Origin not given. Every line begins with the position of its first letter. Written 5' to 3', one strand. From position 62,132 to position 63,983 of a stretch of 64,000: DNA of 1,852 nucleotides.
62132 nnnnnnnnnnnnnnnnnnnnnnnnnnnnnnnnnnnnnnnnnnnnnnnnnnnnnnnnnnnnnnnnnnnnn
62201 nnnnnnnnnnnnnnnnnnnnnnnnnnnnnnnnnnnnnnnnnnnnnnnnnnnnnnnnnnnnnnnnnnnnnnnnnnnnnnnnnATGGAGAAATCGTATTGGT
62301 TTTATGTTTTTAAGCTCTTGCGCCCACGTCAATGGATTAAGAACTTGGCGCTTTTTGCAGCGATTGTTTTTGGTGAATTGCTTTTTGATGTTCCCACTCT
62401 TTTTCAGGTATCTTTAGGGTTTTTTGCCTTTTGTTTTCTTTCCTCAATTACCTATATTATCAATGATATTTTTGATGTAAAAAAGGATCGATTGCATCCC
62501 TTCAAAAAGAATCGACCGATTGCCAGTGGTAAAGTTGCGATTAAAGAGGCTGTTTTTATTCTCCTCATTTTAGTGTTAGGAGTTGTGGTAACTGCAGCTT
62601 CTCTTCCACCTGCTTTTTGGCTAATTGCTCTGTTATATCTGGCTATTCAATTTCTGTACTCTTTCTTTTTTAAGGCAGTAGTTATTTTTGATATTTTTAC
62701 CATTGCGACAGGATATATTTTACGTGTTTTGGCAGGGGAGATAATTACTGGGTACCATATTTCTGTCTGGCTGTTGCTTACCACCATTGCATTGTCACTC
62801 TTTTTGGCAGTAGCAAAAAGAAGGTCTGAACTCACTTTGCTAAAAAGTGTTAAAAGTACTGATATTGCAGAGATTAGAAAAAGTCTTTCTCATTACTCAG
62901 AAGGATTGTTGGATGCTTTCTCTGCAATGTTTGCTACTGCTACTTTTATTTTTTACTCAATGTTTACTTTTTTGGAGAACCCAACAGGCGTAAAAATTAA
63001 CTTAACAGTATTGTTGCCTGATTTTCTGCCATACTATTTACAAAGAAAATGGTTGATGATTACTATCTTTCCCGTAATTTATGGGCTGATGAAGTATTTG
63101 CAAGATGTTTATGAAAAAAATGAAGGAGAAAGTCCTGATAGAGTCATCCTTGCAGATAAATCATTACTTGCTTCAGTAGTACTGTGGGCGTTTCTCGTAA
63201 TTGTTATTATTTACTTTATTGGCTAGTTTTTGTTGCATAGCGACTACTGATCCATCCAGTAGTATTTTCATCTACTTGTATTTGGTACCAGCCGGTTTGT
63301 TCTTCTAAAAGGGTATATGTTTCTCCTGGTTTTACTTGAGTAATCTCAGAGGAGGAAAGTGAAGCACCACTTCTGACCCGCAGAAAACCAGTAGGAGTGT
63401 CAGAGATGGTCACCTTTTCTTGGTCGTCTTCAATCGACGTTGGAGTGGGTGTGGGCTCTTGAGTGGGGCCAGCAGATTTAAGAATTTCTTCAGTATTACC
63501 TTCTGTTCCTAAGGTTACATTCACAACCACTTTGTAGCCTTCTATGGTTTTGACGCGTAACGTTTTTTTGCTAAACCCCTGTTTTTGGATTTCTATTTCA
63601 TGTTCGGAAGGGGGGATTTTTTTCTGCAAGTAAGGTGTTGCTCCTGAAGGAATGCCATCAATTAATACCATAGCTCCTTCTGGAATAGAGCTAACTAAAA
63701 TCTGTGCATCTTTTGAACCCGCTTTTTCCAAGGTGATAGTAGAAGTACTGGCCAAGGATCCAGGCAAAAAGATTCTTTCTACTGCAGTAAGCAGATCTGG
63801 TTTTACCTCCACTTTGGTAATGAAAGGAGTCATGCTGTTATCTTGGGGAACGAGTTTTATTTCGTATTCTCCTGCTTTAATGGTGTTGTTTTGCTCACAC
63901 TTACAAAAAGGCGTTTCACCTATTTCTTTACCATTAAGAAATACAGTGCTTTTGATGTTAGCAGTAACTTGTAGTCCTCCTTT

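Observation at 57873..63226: Second block: co-directional operon with a DPPR-synthase-like UbiA enzyme, WecA/MraY-family initiator, integral GT2 and ArnT-like GT-C, an arabinan-like pathway signature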

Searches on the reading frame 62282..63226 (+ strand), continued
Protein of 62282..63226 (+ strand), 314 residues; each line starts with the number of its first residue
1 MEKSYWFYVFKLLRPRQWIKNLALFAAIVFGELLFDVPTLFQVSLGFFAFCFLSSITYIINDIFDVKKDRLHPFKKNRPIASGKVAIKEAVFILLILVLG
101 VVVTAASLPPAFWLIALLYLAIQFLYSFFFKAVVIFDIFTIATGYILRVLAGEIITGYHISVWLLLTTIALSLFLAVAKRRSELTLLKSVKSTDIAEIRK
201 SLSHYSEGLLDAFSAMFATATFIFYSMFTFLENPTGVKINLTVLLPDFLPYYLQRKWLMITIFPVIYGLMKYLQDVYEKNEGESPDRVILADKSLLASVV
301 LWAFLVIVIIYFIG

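Call 100: get_annotated_region(hit=H2, flank=8000)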
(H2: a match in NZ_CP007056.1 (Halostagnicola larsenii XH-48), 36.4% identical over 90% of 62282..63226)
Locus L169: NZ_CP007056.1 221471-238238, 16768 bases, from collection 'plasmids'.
description: Halostagnicola larsenii XH-48 plasmid unnamed, complete sequence
organism: Halostagnicola larsenii XH-48 (NCBI taxid 797299)
taxonomy: Archaea; Euryarchaeota; Halobacteria; Halobacteriales; Natrialbaceae; Halostagnicola; Halostagnicola larsenii; Halostagnicola larsenii XH-48
host: -; source: -; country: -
typing (MOB-suite, as given by PLSDB): non-mobilizable
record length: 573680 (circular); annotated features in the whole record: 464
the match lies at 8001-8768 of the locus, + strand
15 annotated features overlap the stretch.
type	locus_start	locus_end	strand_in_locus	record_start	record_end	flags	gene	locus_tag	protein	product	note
CDS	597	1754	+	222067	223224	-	-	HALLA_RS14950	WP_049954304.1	ABC transporter substrate-binding protein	-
CDS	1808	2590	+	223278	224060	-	-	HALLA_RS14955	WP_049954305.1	ABC transporter ATP-binding protein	GO:0006810 - transport [Evidence IEA]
CDS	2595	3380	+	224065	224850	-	-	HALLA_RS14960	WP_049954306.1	ABC transporter permease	-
CDS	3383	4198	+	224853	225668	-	-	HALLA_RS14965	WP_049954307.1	ABC transporter permease subunit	GO:0055085 - transmembrane transport [Evidence IEA]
CDS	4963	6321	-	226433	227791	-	-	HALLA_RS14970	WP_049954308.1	DolP-mannose mannosyltransferase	GO:0035269 - protein O-linked mannosylation [Evidence IEA]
CDS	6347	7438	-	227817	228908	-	-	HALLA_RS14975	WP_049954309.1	NAD(P)-dependent oxidoreductase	-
CDS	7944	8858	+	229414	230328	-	-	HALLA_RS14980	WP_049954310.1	decaprenyl-phosphate phosphoribosyltransferase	-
CDS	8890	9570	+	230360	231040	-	-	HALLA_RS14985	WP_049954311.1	PHP domain-containing protein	-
CDS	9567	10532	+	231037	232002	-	-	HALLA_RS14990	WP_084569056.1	lysylphosphatidylglycerol synthase transmembrane domain-containing protein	-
CDS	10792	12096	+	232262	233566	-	-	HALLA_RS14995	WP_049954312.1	aryl-sulfate sulfotransferase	-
CDS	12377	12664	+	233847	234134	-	-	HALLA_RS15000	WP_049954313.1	amphi-Trp domain-containing protein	-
CDS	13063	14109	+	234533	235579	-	-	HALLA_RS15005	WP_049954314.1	metal-dependent hydrolase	-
CDS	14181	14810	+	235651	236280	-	-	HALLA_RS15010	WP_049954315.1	hypothetical protein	-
CDS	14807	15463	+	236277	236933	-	-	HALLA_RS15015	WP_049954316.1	hypothetical protein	-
CDS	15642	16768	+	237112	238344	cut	-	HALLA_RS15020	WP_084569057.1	TrkA C-terminal domain-containing protein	-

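Call 103: search_dna_similar(query=window:62282-63226:+, collection=plasmids, mode=protein, max_rows=60)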
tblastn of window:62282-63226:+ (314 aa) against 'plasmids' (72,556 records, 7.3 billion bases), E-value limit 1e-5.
Records with a match: 103; places in all: 103; records where one place covers at least 80% of the query: 21.
Best place of each record, by identity: <60% 103.
By first word of the organism name: Rhizobium 36; Sinorhizobium 5; Vibrio 3; Salipiger 3; Azospirillum 3; Mesorhizobium 3; Burkholderia 3; Cereibacter 3; Sphingomonadaceae 3; Natronococcus 2; and 32 more.
By predicted mobility (MOB-suite, as given by PLSDB): non-mobilizable 72; conjugative 21; mobilizable 10.
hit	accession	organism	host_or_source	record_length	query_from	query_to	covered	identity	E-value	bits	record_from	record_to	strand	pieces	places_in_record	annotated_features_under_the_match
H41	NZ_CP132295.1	Natronococcus sp. AD-5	cell culture,sediment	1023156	11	311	96%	35.5%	3e-42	162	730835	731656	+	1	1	record has no annotation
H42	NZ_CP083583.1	Kovacikia minuta CCNUW1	cell culture,fresh water lake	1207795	4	310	98%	34.7%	6e-34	138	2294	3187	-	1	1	record has no annotation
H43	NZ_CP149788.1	Haloterrigena sp. KLK7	cell culture,salt lake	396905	11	313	96%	34.3%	2e-38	151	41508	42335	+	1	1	decaprenyl-phosphate phosphoribosyltransferase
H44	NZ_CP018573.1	Marivivens sp. JLT3646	cell culture,shallow-sea hydrothermal ...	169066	9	311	96%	34.2%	3e-35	142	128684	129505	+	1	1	decaprenyl-phosphate phosphoribosyltransferase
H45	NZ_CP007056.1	Halostagnicola larsenii XH-48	-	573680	11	293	90%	36.4%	9e-36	144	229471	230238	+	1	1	decaprenyl-phosphate phosphoribosyltransferase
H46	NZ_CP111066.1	Chondrinema litorale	Seaweed,red alga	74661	10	312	96%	33.9%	1e-41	160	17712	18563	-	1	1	decaprenyl-phosphate phosphoribosyltransferase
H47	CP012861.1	Persicobacter sp. JZB09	cell culture,soil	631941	9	311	96%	33.7%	2e-25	114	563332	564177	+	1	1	record has no annotation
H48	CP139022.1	Flammeovirgaceae bacterium SG7u.111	Seagrass,tissue sample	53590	11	313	96%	33.3%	3e-35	142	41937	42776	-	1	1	decaprenyl-phosphate phosphoribosyltransferase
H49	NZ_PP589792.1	Lactococcus sp.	Bacterial culture,Dairy environment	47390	8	311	97%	32.9%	1e-31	132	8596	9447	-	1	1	decaprenyl-phosphate phosphoribosyltransferase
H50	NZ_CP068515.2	Lactococcus cremoris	Whole organism,Dairy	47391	8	311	97%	32.9%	1e-31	132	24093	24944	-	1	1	decaprenyl-phosphate phosphoribosyltransferase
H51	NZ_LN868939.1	Nocardia farcinica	not known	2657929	11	312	96%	32.6%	1e-29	125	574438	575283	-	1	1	none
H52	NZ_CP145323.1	Rhodococcus ruber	-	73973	9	312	97%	31.3%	3e-29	124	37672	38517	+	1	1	decaprenyl-phosphate phosphoribosyltransferase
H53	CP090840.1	Streptomyces viridifaciens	Whole organism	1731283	14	305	93%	32.1%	2e-25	113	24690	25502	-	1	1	decaprenyl-phosphate phosphoribosyltransferase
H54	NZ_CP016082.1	Streptomyces sp. SAT1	Adenophora trachelioides Maxim.,single ...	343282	9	305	95%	31.5%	4e-21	100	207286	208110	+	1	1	UbiA prenyltransferase family protein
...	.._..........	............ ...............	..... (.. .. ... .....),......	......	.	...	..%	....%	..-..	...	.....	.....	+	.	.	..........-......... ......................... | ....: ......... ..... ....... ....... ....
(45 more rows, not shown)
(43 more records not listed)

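Call 104: get_annotated_region(hit=H54, flank=8000)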
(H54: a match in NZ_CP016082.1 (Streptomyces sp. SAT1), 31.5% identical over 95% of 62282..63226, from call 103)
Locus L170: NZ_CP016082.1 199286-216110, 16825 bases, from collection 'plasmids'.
description: Streptomyces sp. SAT1 plasmid unnamed2, complete sequence
organism: Streptomyces sp. SAT1 (NCBI taxid 1849967)
taxonomy: Bacteria; Actinomycetota; Actinomycetes; Kitasatosporales; Streptomycetaceae; Streptomyces; Streptomyces sp. SAT1
host: -; source: Adenophora trachelioides Maxim.,single colony; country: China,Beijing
typing (MOB-suite, as given by PLSDB): non-mobilizable
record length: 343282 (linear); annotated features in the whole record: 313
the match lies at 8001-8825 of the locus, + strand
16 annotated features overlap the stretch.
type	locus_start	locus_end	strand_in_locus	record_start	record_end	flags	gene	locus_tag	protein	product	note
CDS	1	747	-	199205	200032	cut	-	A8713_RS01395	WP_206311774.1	DUF1206 domain-containing protein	-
CDS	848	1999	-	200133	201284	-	-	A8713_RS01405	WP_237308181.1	ADP-ribosylglycohydrolase family protein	-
CDS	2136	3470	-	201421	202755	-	-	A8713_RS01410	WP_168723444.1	aspartate aminotransferase family protein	-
CDS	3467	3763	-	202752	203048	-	-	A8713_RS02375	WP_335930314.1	DUF6309 family protein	-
CDS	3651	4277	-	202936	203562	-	-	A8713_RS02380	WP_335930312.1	DUF6309 family protein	-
CDS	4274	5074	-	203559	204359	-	-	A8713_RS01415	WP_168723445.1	phytanoyl-CoA dioxygenase family protein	-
CDS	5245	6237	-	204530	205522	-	-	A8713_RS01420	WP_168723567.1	aldo/keto reductase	-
CDS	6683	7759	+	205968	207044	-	-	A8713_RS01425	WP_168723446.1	NAD-dependent epimerase/dehydratase family protein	-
CDS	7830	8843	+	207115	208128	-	-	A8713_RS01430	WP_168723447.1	UbiA prenyltransferase family protein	-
CDS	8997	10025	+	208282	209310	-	-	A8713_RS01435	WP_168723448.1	glycosyltransferase family 2 protein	-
CDS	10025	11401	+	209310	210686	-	-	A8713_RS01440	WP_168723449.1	endonuclease/exonuclease/phosphatase family protein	-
CDS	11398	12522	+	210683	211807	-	-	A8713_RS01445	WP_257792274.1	glycosyltransferase family 2 protein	-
CDS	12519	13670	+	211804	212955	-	-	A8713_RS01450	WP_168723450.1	lysylphosphatidylglycerol synthase domain-containing protein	-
CDS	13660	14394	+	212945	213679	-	-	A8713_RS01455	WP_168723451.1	polysaccharide deacetylase family protein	-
CDS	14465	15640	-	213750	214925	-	-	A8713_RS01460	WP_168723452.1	4-hydroxybenzoate 3-monooxygenase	-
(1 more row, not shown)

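Call 105: get_annotated_region(hit=H43, flank=7000)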
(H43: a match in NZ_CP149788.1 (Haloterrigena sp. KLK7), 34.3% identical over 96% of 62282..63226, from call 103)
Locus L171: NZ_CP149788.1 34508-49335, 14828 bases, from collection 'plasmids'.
description: Haloterrigena sp. KLK7 plasmid unnamed1, complete sequence
organism: Haloterrigena sp. KLK7 (NCBI taxid 3132747)
taxonomy: Archaea; Euryarchaeota; Halobacteria; Halobacteriales; Natrialbaceae; Haloterrigena; Haloterrigena sp. KLK7
host: -; source: cell culture,salt lake; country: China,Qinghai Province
typing (MOB-suite, as given by PLSDB): non-mobilizable
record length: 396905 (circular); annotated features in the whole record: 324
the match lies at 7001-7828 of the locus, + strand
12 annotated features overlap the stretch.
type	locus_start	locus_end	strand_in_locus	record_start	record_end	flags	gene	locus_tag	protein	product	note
CDS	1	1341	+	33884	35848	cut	-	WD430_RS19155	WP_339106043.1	ATP-binding protein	-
CDS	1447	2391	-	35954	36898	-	-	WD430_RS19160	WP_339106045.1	DMT family transporter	GO:0055085 - transmembrane transport [Evidence IEA]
CDS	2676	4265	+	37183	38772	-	-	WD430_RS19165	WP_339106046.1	glycosyltransferase family 39 protein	-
CDS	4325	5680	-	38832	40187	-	-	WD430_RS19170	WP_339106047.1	DolP-mannose mannosyltransferase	GO:0035269 - protein O-linked mannosylation [Evidence IEA]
CDS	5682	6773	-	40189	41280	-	-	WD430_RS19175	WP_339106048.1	NAD-dependent epimerase/dehydratase family protein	-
CDS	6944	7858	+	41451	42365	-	-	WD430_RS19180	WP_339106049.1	decaprenyl-phosphate phosphoribosyltransferase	-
CDS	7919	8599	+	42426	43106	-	-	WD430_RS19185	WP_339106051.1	PHP domain-containing protein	-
CDS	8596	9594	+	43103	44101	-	-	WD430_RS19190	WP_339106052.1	lysylphosphatidylglycerol synthase transmembrane domain-containing protein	-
CDS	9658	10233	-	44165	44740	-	-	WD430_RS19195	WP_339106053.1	DoxX family protein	-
CDS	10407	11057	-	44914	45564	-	-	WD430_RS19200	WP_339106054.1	hypothetical protein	-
CDS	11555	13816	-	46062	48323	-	-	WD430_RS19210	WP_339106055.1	AAA domain-containing protein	-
CDS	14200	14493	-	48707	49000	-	-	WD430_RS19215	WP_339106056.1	hypothetical protein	-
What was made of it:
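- Tried and rejected: It is attractive because other PPPRS clusters carry nuclease-like phosphoesterases (PHP, EEP; calls 100, 104, 105).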

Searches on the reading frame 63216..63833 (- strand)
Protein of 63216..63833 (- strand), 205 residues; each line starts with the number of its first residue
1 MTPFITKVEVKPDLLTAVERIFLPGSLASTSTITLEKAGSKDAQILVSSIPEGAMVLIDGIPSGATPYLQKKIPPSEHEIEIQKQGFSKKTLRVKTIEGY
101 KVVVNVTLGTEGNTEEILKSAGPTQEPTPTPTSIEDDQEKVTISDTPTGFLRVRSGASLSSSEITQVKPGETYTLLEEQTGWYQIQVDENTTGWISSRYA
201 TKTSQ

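Call 4: search_protein_families(library=pfam, proteins=[window:63216-63833:-], max_evalue=0.01)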
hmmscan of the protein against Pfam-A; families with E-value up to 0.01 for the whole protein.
window:63216-63833:- (205 aa): 6 families
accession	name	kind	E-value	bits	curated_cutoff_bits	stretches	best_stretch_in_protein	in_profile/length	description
PF08239.17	SH3_3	-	6.3e-16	58.7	27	1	150-199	2-52/54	Bacterial SH3 domain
PF08308.17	PEGA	-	3e-10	40.3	20.8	1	44-108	3-67/71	PEGA domain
PF18348.7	SH3_16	-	4e-06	26.9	25.8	1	164-197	12-46/49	Bacterial dipeptidyl-peptidase Sh3 domain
PF06347.19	SH3_4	-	0.00049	20.2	24.1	1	152-198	6-52/56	Bacterial SH3 domain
PF13457.12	GW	-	0.002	19.2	21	1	179-198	55-73/76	GW (Gly-Tryp) dipeptide domain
PF00018.34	SH3_1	-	0.0036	17.3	22.9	1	166-195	15-46/48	SH3 domain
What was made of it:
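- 63216..63833 (-): PEGA + SH3b wall-binding protein, a conserved convergent neighbour. It matches PF08239 at 6e-16 and PF08308 at 3e-10 (call 4).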

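Call 5: search_protein_families(library=ncbifam, proteins=[window:63216-63833:-], max_evalue=0.01)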
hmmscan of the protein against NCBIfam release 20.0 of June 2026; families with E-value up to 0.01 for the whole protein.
window:63216-63833:- (205 aa): 5 families
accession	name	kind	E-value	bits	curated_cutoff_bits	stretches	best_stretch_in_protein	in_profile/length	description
TIGR04211.1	SH3_and_anchor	equivalog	6.8e-08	32.3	65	1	151-203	8-61/198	TIGR04211 family SH3 domain-containing protein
NF010495.0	PRK13914.1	equivalog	1.4e-05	24.3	647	1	147-202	85-141/481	invasion associated endopeptidase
NF040678.1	EntFM_CwpFM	equivalog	0.00014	21.1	720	1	146-202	63-119/430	enterotoxin EntFM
NF047815.1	LIC10124_lipo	equivalog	0.00077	18.1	650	1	45-86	272-313/516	LIC10124 family lipoprotein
NF033202.0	GW_glycos_SH3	domain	0.0038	17.5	50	1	178-198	57-76/81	GW domain-containing glycosaminoglycan-binding protein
